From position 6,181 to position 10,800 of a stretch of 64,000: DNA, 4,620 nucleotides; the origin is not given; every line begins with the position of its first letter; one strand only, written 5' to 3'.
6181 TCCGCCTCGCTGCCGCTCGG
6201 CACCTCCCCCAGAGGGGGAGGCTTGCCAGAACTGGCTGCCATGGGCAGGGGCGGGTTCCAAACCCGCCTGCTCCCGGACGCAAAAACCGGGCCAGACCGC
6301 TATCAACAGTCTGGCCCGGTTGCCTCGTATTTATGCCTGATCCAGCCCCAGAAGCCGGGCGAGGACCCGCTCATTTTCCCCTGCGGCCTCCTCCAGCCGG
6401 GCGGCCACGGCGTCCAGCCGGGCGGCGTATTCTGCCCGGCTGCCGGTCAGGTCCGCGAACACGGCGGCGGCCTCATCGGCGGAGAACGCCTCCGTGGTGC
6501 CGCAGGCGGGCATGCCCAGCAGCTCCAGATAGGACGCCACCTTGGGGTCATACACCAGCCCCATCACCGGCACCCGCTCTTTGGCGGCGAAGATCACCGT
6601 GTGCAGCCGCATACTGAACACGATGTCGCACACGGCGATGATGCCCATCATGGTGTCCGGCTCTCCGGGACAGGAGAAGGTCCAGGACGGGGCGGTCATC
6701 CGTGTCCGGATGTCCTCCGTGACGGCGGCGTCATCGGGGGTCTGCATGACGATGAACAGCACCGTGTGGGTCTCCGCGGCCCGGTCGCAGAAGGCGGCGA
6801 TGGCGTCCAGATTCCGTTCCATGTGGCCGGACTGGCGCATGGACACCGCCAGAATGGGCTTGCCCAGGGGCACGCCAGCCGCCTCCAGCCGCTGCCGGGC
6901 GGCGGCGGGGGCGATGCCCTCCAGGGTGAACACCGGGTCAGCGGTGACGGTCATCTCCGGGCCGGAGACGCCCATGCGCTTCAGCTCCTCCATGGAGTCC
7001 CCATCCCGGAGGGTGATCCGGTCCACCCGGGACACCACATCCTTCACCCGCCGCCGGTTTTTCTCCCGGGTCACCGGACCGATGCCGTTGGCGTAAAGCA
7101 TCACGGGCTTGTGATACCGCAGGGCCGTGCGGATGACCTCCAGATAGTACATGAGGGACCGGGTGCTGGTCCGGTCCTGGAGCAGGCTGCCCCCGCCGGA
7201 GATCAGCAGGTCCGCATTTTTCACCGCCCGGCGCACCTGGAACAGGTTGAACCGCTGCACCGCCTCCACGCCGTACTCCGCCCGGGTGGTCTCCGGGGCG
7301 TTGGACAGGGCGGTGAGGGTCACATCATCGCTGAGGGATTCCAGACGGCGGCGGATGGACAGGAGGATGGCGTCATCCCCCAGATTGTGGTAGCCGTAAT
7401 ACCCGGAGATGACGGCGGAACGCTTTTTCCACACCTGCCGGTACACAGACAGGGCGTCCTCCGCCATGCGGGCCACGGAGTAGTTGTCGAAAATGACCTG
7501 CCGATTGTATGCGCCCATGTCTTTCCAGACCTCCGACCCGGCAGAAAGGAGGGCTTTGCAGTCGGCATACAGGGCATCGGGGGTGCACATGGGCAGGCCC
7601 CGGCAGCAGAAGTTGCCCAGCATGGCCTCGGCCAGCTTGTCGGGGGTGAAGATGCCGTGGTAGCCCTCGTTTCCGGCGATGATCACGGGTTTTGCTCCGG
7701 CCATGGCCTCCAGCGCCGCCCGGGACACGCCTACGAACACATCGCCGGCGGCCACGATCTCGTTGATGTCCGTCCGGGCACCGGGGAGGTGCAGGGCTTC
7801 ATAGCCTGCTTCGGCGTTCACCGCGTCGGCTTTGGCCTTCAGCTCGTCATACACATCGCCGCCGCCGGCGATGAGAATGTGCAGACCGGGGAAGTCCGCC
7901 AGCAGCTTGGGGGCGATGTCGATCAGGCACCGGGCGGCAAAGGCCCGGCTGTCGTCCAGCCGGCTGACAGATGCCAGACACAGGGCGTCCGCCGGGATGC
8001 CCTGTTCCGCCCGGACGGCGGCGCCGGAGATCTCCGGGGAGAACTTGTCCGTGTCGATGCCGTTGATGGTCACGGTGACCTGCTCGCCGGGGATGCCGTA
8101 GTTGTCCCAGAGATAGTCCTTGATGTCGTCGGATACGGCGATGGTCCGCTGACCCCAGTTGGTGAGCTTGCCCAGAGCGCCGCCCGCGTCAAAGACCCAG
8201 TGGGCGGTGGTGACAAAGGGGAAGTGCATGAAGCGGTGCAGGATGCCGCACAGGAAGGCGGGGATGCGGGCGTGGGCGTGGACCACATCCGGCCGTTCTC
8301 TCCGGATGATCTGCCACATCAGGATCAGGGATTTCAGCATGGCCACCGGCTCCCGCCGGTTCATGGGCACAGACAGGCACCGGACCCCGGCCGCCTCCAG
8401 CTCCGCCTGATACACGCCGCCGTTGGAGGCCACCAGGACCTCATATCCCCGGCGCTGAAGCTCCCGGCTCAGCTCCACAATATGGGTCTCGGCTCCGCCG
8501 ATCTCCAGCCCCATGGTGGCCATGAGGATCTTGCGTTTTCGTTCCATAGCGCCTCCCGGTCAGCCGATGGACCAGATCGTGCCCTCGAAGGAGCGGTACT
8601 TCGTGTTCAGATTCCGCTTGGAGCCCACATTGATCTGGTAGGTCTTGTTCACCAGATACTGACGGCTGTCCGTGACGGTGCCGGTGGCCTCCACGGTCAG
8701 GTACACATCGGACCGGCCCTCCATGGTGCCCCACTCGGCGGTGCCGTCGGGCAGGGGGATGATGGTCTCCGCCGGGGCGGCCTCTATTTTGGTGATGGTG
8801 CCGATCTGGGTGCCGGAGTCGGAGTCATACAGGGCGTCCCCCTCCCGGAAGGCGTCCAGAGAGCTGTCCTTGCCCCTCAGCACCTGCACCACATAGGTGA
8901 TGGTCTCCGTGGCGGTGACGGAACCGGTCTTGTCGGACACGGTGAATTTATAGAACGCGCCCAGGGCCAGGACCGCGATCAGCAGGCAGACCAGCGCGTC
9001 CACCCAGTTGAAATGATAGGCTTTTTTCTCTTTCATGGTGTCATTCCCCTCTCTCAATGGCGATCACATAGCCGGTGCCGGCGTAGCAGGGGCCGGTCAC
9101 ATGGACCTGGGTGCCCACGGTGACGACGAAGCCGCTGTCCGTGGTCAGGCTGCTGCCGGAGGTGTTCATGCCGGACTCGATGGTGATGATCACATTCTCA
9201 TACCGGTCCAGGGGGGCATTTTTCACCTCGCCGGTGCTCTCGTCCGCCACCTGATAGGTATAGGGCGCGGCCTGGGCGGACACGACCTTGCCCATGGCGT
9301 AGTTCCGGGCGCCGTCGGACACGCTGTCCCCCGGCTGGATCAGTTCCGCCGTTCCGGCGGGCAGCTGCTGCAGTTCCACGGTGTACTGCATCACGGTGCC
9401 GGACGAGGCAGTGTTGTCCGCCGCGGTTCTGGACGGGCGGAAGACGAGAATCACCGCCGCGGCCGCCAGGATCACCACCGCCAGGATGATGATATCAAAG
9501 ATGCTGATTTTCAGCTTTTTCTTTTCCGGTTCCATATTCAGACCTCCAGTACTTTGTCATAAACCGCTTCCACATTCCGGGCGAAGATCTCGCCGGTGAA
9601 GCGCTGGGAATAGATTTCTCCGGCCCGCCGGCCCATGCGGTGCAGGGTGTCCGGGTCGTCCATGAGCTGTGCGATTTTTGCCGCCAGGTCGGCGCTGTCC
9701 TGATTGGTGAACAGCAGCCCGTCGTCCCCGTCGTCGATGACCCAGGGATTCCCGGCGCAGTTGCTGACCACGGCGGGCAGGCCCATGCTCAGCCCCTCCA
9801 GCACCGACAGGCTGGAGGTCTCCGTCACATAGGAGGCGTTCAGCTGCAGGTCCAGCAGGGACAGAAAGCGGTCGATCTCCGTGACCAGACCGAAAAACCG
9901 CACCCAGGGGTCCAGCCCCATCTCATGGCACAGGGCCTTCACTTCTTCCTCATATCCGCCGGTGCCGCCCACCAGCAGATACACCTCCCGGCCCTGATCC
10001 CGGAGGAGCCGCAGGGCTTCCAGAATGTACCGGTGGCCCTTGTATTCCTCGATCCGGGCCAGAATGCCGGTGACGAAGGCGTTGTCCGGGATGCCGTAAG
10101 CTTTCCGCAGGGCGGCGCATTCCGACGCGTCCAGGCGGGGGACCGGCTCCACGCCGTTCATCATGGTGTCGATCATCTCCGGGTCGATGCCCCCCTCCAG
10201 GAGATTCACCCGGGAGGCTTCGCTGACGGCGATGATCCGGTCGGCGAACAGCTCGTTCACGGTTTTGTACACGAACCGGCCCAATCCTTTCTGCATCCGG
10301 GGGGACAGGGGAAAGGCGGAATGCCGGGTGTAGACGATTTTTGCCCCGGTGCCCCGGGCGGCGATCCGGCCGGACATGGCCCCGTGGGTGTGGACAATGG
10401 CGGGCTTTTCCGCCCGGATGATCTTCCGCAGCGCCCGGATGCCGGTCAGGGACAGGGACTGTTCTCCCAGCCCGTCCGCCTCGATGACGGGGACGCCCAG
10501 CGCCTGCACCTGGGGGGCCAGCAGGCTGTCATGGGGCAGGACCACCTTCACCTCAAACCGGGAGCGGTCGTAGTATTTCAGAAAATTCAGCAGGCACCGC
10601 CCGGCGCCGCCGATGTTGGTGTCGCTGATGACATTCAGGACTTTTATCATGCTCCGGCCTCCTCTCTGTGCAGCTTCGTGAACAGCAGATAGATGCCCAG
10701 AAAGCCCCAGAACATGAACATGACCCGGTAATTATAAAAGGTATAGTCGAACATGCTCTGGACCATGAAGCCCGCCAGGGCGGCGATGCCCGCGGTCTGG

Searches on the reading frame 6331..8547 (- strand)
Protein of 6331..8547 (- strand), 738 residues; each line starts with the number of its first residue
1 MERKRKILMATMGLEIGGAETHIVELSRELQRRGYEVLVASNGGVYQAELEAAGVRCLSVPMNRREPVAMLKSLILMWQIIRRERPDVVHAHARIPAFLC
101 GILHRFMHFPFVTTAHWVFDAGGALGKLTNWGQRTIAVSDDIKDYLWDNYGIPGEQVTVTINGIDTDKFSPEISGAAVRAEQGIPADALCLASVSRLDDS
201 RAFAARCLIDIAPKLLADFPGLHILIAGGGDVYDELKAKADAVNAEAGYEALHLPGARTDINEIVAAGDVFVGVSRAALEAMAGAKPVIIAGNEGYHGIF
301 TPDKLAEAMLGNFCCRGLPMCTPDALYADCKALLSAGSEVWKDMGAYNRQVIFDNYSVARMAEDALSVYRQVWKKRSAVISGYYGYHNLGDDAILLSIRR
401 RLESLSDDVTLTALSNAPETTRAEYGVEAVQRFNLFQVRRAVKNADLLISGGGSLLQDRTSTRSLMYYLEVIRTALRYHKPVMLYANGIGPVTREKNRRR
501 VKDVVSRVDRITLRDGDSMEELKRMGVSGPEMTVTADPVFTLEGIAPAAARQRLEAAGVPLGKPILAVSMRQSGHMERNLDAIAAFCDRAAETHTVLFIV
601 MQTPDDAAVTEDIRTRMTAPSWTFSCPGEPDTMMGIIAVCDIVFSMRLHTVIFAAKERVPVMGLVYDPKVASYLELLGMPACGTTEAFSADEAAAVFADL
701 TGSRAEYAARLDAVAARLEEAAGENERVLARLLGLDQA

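Call 91: search_protein_families(library=pfam, proteins=[window:6331-8547:-], max_evalue=0.00001)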
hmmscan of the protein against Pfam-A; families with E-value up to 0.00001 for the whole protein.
window:6331-8547:- (738 aa): 5 families
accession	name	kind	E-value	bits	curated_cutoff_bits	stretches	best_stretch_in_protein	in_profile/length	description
PF04230.19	PS_pyruv_trans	-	1.6e-38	133.7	25.3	1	388-668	1-280/280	Polysaccharide pyruvyl transferase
PF13439.12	Glyco_transf_4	-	1.1e-32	113.8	28.5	1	16-168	1-170/170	Glycosyltransferase Family 4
PF13579.12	Glyco_trans_4_4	-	2.1e-17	64.4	29.7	1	17-163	1-158/158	Glycosyl transferase 4-like domain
PF13477.12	Glyco_trans_4_2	-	9.3e-14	52.2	23.4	1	19-116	9-107/139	Glycosyl transferase 4-like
PF13692.12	Glyco_trans_1_4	-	2e-08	35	27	1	193-302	6-125/142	Glycosyl transferases group 1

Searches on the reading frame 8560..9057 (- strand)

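Call 91: search_protein_families(library=pfam, proteins=[window:8560-9057:-], max_evalue=0.00001)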
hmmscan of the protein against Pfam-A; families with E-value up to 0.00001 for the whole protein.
window:8560-9057:- (165 aa): 1 family
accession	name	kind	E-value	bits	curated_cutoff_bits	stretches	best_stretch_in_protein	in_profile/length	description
PF14221.11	DUF4330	-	1.3e-21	77.9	27.6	1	16-164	14-166/167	Domain of unknown function (DUF4330)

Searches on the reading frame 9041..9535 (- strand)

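Call 91: search_protein_families(library=pfam, proteins=[window:9041-9535:-], max_evalue=0.00001)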
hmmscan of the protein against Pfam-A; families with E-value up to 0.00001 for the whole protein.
window:9041-9535:- (164 aa): 1 family
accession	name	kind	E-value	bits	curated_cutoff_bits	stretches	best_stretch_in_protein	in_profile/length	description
PF14221.11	DUF4330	-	2.3e-19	70.6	27.6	1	9-160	13-166/167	Domain of unknown function (DUF4330)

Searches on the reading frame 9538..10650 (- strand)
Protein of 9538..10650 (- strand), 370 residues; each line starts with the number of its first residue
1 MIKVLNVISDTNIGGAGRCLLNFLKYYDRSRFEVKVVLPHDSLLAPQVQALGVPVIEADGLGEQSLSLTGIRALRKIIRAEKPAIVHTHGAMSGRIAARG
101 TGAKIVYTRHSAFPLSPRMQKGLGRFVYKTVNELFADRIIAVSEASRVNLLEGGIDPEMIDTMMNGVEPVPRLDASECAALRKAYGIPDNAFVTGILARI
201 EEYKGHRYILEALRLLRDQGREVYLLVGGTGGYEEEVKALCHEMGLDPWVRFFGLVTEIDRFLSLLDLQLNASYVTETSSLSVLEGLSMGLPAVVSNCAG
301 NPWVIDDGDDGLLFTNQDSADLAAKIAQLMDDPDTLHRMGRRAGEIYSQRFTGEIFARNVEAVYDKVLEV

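Call 91: search_protein_families(library=pfam, proteins=[window:9538-10650:-], max_evalue=0.00001)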
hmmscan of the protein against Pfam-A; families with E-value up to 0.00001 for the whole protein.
window:9538-10650:- (370 aa): 5 families
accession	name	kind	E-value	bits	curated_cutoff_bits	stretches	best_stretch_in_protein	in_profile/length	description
PF00534.26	Glycos_transf_1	-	4.6e-29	101.6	26.4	1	181-343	5-169/172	Glycosyl transferases group 1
PF13692.12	Glyco_trans_1_4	-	1.2e-26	94.1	27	1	194-332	4-142/142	Glycosyl transferases group 1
PF13439.12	Glyco_transf_4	-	4.5e-25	89.1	28.5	1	13-168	1-167/170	Glycosyltransferase Family 4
PF13579.12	Glyco_trans_4_4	-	1.8e-19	71.1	29.7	1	14-166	1-158/158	Glycosyl transferase 4-like domain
PF13477.12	Glyco_trans_4_2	-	3.4e-08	34.2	23.4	1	22-142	15-138/139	Glycosyl transferase 4-like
